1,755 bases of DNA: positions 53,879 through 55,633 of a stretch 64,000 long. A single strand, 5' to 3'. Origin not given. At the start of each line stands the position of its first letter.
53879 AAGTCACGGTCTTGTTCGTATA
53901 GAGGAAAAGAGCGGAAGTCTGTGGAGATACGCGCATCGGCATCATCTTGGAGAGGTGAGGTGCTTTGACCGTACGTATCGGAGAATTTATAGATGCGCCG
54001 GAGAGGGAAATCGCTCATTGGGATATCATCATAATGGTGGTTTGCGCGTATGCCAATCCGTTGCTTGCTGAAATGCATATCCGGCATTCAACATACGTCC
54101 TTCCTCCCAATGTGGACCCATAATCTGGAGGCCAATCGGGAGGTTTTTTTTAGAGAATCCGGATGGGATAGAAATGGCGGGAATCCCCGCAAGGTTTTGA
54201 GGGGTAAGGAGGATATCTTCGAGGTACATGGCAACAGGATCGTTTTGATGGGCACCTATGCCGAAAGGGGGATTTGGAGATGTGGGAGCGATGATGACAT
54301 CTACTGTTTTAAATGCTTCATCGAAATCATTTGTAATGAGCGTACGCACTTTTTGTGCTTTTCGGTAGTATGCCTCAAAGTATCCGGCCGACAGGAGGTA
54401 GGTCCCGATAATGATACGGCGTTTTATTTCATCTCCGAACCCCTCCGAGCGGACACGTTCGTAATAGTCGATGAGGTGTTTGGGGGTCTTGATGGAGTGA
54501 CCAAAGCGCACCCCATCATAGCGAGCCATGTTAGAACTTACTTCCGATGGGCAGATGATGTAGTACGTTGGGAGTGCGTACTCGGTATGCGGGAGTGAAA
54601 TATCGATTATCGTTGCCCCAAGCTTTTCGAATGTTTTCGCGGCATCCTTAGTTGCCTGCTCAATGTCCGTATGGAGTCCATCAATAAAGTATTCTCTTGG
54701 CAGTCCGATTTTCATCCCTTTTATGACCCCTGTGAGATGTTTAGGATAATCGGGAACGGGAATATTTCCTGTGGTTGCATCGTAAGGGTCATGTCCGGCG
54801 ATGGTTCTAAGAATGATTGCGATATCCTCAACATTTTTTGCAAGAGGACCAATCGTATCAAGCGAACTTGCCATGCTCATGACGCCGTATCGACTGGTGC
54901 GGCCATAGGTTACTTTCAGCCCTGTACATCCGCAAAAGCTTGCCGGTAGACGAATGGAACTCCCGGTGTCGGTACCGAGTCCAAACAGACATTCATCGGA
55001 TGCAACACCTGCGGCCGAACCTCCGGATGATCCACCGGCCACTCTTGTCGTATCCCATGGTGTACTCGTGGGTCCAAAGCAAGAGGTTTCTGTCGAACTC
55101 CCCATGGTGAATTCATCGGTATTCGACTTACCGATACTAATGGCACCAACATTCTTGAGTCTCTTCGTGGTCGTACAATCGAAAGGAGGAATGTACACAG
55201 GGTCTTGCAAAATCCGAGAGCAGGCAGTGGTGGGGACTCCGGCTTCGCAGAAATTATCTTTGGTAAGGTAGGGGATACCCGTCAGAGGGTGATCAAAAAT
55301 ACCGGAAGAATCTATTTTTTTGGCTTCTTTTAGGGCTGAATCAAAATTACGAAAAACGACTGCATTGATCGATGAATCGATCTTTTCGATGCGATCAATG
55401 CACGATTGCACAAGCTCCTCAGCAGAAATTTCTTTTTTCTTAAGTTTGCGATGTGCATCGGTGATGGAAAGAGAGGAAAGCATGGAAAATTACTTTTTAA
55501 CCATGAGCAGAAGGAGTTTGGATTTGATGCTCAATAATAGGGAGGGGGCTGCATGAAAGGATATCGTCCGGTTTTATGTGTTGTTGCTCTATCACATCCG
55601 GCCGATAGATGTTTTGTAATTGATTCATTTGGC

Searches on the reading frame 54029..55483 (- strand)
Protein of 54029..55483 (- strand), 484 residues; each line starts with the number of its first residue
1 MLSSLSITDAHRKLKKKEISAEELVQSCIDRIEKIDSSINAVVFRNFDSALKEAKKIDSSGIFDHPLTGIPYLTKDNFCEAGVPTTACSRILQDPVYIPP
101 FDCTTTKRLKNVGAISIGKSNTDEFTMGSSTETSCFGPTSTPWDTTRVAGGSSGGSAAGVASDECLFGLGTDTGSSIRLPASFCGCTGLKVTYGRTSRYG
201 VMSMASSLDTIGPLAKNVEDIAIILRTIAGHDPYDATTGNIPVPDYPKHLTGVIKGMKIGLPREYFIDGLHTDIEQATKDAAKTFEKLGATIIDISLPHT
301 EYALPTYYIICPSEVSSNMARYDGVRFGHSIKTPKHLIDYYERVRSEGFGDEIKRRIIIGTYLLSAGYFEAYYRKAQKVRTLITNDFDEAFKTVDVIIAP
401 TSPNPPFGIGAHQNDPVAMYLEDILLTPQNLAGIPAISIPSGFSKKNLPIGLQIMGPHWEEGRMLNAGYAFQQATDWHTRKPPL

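Call 106: search_protein_families(library=pfam, proteins=[window:54029-55483:-], max_evalue=0.00001)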
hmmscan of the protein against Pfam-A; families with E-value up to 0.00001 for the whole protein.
window:54029-55483:- (484 aa): 1 family
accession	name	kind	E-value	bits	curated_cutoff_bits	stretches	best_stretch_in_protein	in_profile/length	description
PF01425.27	Amidase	-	3.3e-145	485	27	1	23-465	1-445/445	Amidase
